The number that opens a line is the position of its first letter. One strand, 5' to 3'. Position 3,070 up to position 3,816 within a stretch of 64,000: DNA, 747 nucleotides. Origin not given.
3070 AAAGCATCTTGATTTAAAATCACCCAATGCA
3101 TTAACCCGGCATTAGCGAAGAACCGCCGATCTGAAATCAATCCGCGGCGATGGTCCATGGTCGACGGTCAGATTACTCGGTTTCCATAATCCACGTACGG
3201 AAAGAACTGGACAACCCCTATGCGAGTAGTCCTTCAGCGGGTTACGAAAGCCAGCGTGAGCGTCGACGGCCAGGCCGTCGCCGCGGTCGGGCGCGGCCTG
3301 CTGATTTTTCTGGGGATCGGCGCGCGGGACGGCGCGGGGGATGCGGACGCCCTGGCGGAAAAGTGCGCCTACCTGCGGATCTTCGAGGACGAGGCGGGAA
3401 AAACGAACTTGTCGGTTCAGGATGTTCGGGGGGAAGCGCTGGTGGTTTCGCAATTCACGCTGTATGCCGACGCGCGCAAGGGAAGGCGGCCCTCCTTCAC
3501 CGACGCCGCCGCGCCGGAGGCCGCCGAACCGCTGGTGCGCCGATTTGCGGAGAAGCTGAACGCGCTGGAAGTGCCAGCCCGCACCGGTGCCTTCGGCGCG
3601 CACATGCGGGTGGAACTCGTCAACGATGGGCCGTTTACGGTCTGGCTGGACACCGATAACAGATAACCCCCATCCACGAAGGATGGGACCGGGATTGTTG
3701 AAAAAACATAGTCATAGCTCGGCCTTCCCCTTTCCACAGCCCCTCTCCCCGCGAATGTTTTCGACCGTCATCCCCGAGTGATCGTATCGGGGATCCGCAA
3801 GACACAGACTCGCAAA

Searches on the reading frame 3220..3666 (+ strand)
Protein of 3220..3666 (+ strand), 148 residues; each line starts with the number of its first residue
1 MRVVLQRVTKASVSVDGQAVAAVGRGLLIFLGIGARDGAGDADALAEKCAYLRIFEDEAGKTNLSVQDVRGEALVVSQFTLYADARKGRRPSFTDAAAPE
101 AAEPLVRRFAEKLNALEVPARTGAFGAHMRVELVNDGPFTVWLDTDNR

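Call 46: search_protein_families(library=pfam, proteins=[window:3220-3666:+], max_evalue=0.00001)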
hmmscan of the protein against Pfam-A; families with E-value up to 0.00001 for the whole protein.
window:3220-3666:+ (148 aa): 1 family
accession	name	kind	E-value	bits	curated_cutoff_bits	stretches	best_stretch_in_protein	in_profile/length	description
PF02580.21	Tyr_Deacylase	-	4.1e-55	186.5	25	1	2-144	1-144/144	D-Tyr-tRNA(Tyr) deacylase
